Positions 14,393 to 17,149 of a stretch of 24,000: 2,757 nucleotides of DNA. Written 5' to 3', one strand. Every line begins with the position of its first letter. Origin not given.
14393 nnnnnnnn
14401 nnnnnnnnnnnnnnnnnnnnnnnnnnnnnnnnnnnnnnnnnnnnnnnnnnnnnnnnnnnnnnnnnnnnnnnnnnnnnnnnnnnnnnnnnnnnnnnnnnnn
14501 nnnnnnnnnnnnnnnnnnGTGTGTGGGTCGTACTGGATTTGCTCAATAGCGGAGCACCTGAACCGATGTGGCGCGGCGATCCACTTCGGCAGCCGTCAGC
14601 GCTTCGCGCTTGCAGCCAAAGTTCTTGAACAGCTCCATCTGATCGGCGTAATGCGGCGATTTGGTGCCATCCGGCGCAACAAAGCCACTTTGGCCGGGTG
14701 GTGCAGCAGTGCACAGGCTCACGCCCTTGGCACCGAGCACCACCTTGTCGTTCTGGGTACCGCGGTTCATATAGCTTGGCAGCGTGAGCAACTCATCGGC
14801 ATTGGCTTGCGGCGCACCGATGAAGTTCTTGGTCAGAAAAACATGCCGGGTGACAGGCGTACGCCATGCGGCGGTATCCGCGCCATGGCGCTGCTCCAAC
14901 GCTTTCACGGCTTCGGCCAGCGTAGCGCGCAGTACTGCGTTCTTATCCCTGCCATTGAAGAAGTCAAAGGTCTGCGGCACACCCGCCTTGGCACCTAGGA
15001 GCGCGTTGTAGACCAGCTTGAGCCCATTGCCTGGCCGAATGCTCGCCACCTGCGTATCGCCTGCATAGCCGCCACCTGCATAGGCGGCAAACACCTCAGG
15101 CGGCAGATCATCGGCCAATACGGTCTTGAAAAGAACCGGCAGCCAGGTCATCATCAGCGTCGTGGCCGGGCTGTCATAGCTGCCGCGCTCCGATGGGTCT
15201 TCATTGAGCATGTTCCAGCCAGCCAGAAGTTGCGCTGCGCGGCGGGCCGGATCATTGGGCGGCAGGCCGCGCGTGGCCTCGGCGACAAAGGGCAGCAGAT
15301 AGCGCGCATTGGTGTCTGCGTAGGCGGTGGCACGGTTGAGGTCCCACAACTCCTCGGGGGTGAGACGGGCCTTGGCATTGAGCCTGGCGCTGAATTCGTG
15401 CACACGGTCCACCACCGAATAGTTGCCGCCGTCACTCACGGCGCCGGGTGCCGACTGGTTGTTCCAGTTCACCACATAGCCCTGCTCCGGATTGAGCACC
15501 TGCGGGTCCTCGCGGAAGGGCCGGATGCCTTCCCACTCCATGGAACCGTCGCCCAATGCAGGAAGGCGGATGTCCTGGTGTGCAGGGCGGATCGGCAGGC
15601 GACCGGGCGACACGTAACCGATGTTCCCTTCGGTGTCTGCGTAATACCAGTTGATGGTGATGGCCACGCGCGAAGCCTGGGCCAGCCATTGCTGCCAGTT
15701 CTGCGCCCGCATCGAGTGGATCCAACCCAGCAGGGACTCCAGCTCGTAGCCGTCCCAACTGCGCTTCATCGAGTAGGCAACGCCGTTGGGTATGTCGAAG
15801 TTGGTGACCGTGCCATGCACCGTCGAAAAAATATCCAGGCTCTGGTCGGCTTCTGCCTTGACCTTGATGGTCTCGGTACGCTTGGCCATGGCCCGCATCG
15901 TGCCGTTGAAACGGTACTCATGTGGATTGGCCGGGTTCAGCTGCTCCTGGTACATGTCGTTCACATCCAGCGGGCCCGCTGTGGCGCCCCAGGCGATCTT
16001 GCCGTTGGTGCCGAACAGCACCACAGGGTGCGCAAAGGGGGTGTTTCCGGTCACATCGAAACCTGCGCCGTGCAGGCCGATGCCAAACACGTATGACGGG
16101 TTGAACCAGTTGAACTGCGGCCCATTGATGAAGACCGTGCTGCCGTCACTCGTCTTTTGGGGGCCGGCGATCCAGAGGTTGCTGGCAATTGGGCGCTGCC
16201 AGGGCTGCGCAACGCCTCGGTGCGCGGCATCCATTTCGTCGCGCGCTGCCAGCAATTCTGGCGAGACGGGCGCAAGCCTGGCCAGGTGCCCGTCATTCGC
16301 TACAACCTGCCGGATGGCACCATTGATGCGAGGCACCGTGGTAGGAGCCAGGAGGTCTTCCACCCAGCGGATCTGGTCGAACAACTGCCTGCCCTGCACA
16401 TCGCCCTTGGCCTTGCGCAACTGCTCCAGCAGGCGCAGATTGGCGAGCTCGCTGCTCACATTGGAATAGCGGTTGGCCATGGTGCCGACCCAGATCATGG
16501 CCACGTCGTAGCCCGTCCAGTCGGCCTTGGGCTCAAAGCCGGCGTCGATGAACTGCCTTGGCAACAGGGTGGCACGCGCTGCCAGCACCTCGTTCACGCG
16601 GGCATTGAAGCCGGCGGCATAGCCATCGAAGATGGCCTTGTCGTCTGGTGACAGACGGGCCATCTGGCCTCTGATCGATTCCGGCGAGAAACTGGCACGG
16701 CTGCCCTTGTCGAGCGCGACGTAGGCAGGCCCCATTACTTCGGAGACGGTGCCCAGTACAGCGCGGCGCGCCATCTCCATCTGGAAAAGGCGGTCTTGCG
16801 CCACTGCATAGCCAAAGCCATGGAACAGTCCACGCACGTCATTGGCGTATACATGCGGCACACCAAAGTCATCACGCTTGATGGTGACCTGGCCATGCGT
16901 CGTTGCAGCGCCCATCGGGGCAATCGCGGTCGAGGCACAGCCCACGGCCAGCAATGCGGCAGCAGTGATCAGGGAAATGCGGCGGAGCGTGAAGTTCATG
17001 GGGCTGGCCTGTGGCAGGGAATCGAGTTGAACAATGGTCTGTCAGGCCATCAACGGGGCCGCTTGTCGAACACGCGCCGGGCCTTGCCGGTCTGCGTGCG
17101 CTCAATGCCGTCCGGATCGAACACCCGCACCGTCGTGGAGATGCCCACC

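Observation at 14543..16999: Penicillin-G-acylase-type Ntn hydrolase hard-wired into the paa operon between paaK and paaA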

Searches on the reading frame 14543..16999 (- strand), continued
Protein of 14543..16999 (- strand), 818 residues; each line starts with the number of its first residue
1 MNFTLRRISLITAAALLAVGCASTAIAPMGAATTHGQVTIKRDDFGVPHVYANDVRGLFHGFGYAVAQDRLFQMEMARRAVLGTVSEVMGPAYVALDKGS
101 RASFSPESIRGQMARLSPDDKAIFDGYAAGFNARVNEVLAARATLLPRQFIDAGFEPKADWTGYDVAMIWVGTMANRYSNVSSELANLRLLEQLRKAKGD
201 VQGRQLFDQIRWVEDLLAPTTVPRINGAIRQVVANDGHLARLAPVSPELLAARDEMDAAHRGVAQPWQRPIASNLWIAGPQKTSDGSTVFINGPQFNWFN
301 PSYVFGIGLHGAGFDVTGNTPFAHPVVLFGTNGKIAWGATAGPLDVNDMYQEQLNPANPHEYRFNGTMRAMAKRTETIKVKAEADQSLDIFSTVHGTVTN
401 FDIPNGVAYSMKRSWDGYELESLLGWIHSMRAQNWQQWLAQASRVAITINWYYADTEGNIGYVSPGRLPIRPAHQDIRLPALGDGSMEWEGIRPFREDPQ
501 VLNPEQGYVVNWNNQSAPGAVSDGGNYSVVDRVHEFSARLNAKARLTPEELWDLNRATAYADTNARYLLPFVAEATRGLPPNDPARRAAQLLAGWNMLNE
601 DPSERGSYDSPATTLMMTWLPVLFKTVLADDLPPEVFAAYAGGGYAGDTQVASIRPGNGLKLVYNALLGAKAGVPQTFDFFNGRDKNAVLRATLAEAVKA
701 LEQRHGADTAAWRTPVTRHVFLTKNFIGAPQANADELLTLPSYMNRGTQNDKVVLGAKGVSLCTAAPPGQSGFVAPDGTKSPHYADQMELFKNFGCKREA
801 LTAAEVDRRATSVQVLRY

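Call 53: find_encoding_contigs(protein=P0071, flank=7000, max_places=1)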
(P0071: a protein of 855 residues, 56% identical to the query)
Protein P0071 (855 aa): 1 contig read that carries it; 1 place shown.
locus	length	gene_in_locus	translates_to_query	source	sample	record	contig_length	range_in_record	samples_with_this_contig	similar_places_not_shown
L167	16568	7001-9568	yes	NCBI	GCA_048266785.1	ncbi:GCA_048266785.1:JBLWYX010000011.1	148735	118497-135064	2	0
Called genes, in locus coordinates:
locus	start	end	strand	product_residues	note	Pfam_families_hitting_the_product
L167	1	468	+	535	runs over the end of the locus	PF03255:ACCA (weak), PF01039:Carboxyl_trans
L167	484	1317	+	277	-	PF00378:ECH_1, PF16113:ECH_2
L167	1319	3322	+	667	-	PF00289:Biotin_carb_N, PF02222:ATP-grasp, PF02786:CPSase_L_D2, PF07478:Dala_Dala_lig_C, PF02785:Biotin_carb_C, PF21139:BT_MCC_alpha, PF25917:BSH_RND (faint), PF00364:Biotin_lipoyl, +2 more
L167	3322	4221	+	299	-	PF00682:HMGL-like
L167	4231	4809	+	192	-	PF02627:CMD (weak)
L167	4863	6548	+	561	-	PF00501:AMP-binding, PF13193:AMP-binding_C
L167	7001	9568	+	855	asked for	PF01804:Penicil_amidase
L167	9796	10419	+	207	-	PF00440:TetR_N, PF13305:TetR_C_33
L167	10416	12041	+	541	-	PF00890:FAD_binding_2 (weak), PF01266:DAO (faint), PF01593:Amino_oxidase, PF13450:NAD_binding_8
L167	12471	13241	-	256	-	-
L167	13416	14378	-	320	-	PF05721:PhyH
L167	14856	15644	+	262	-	PF06724:DUF1206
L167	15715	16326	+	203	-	PF09335:VTT_dom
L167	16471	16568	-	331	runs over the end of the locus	PF02653:BPD_transp_2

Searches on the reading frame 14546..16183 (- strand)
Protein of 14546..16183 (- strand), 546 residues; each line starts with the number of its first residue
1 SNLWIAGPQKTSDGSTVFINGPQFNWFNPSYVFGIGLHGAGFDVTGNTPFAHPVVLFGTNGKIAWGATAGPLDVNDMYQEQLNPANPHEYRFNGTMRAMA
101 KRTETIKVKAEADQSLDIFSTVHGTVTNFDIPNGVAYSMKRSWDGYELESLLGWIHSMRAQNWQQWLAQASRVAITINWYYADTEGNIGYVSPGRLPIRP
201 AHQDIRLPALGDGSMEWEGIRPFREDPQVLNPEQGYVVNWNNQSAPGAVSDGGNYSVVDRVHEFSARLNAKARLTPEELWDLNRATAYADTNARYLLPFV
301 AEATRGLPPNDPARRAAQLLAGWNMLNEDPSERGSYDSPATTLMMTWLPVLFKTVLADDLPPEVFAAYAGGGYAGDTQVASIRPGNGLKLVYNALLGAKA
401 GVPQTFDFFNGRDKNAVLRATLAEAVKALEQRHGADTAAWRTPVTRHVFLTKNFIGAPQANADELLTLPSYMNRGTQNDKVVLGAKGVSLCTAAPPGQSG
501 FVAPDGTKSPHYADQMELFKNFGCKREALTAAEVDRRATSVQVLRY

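Call 49: search_solved_structures(query=window:14546-16183:-, max_evalue=1e-130, show_alignments=3)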
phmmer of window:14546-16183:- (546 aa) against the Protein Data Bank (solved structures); distinct sequences matched with E-value up to 1e-130: 14.
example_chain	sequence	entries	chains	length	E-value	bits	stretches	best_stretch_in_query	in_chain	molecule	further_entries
3k3w_B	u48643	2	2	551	4.4e-167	560.1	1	1-543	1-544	Penicillin G acylase | Penicillin G acylase, beta subunit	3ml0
1cp9_B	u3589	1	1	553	3.8e-146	491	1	1-534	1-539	Penicillin G amidase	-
1kec_B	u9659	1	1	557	7.4e-139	466.9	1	1-544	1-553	PENICILLIN ACYLASE BETA SUBUNIT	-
1ai4_B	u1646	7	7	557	7.6e-139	466.9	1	1-544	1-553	PENICILLIN AMIDOHYDROLASE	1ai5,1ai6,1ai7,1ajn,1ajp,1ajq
1h2g_B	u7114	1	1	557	1.4e-138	466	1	1-544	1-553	PENICILLIN G ACYLASE BETA SUBUNIT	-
1gk9_B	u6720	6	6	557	2e-138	465.5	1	1-544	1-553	PENICILLIN G ACYLASE BETA SUBUNIT | penicillin Acylase beta subunit | PENICILLIN AMIDOHYDROLASE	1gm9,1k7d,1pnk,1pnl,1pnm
1e3a_B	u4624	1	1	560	2e-138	465.5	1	1-544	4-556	PENICILLIN AMIDASE BETA SUBUNIT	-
1fxh_B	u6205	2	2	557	7.9e-138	463.5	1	1-544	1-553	PENICILLIN ACYLASE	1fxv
1jx9_B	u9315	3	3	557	1.1e-137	463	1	1-544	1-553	penicillin G acylase beta subunit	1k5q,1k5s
1gkf_B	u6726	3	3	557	2.1e-137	462.1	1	1-544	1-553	PENICILLIN G ACYLASE BETA SUBUNIT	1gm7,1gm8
7reo_A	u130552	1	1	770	2.9e-137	461.7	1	1-545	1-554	Penicillin G Acylase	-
4pem_B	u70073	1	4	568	1.1e-136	459.8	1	2-545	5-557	Penicillin G acylase Beta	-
4pel_B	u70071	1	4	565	1.5e-136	459.3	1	2-545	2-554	Penicillin G acylase subunit beta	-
7rep_A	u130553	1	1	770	1.9e-136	458.9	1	1-545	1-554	Penicillin G acylase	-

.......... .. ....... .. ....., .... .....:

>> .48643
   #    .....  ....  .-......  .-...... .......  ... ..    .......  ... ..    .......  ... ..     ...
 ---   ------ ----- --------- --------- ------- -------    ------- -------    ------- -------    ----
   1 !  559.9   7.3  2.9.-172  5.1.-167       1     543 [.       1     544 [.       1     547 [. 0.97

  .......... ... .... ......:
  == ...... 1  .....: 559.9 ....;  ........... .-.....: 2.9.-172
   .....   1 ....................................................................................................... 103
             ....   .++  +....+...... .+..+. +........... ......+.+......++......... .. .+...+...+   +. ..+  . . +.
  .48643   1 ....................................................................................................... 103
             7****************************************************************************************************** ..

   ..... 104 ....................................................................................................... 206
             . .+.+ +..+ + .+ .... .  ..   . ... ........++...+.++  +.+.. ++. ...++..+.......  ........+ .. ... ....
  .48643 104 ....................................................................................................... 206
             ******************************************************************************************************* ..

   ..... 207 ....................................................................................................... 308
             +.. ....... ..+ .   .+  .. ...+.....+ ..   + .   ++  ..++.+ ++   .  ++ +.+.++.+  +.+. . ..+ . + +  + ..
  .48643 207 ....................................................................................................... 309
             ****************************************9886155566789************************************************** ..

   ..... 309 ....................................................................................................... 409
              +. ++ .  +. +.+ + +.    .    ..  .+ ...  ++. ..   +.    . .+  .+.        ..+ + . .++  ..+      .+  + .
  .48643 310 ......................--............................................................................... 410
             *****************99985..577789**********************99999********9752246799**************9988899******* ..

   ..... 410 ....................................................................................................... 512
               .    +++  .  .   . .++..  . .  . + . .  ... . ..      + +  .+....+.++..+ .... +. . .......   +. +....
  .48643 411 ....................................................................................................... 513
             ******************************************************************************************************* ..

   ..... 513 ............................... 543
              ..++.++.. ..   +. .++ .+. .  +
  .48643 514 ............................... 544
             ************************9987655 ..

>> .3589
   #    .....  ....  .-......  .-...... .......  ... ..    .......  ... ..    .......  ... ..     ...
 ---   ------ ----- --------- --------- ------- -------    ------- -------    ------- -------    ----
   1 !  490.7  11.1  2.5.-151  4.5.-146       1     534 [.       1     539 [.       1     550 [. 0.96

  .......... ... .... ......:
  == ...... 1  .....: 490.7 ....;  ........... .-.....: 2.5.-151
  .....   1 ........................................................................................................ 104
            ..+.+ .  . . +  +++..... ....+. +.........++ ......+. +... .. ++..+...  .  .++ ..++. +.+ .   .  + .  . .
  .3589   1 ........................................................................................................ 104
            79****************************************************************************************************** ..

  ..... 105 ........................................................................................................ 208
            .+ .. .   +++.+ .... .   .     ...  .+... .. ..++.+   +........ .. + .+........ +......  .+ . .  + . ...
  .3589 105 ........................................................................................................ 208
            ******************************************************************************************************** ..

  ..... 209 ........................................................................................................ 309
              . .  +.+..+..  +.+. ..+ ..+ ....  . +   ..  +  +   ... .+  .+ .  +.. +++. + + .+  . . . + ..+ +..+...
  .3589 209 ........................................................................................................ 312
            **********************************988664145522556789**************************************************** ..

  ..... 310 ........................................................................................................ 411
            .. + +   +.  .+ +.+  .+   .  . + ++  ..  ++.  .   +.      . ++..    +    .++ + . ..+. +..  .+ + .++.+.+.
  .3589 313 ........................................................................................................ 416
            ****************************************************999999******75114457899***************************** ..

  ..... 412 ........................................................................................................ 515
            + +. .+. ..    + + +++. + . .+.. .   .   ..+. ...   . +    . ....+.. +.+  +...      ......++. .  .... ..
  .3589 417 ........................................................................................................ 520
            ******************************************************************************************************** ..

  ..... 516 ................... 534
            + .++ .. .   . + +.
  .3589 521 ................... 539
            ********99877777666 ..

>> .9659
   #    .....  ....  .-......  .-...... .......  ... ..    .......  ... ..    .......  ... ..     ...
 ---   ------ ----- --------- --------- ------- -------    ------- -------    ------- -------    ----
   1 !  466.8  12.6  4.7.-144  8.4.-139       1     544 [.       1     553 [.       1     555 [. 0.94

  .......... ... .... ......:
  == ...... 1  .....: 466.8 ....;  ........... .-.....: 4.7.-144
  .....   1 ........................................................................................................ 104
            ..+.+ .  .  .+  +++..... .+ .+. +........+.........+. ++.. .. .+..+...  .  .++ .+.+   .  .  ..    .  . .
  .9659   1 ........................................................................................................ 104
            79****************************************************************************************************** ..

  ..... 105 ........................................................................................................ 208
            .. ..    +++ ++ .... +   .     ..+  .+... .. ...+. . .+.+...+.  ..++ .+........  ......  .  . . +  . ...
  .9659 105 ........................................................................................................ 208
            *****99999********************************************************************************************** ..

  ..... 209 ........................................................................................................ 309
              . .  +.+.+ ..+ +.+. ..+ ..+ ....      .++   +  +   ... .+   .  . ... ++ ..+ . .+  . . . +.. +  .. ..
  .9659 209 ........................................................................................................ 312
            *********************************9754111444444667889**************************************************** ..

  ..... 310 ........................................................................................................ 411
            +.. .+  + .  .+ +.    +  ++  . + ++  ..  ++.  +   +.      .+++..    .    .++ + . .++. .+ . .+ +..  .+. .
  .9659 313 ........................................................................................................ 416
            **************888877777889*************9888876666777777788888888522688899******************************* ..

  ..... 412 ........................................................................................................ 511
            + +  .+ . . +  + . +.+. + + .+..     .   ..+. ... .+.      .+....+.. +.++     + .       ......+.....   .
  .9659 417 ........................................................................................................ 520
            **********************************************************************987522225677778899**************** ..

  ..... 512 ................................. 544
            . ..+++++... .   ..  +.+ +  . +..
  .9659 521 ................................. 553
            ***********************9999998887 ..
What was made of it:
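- On Penicillin G acylase family (Ntn hydrolase, Pfam PF01804, PGA sensu stricto): S273-N-L-W aligns with residue 1 of the beta chains of 3k3w, 1cp9 and 1kec (call 49). A nearby Asp (D523) is nearly invariant, but the alignment there is ambiguous (call 49).
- Closest known: Alcaligenes faecalis penicillin G acylase. Same: The two C-terminal cysteines align with the Cys pair of the A. faecalis enzyme (window C763 and C796, call 49).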
